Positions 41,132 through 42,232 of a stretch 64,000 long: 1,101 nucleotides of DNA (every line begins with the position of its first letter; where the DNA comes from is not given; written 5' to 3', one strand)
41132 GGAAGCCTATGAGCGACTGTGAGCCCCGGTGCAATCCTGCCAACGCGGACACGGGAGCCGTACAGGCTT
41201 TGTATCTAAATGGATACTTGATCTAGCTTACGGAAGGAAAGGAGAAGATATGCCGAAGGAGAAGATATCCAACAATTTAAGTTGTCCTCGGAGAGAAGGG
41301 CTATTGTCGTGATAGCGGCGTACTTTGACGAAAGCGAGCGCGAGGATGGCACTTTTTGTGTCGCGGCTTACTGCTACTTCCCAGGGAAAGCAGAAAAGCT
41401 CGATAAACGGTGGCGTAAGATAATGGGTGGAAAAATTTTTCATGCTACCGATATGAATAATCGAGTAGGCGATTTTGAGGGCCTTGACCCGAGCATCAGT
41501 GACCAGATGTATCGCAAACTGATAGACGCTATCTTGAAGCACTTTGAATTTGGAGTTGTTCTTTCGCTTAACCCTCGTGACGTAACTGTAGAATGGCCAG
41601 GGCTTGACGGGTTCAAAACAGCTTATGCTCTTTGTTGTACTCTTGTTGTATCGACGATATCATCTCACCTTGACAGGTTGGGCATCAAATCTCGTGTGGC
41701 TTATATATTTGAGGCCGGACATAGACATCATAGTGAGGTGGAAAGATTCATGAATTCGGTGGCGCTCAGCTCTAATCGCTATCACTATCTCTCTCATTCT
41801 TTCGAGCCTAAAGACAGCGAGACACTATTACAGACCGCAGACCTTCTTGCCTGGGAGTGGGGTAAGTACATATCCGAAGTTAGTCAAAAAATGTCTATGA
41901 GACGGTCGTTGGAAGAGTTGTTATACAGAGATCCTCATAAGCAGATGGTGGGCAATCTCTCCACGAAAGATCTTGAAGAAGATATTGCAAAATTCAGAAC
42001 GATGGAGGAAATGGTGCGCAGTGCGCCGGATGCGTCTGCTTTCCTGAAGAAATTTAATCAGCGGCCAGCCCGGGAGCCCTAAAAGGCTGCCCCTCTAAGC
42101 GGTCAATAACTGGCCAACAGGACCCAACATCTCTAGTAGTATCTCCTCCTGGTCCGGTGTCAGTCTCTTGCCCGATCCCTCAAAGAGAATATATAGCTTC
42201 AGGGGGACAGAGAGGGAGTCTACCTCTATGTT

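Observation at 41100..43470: AT-richer three-gene cargo core: DUF3800-like protein plus two ORFans (one with an N-terminal Cys/His cluster), a candidate defence or other accessory module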

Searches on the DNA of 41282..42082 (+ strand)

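Call 92: search_rna_families(sources=[L028, L030, L031, L032, L033, L034, L035, L036, L038, L039, L040, L041, L042, L043, L045, L047, L048, L050, L053, L055], threshold=gathering)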
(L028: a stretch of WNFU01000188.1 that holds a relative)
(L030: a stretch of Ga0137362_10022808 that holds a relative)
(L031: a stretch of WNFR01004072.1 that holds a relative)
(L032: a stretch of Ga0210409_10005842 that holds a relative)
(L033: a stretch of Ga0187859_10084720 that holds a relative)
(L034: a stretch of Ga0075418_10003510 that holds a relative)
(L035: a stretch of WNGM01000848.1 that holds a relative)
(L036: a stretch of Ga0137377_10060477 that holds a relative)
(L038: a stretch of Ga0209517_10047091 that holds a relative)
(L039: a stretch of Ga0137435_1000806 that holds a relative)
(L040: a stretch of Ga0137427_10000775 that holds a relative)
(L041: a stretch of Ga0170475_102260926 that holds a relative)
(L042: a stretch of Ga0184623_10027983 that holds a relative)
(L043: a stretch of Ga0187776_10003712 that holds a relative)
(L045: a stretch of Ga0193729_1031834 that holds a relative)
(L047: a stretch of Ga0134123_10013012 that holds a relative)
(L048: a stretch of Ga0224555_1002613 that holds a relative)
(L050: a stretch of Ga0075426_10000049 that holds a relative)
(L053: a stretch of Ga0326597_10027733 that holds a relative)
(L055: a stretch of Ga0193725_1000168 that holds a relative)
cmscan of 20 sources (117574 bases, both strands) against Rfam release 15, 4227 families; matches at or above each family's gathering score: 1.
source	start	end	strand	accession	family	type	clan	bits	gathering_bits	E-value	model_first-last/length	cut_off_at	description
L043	4874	4946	-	RF00005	tRNA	Gene; tRNA;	CL00001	74.2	29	4.1e-14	1-71/71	no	tRNA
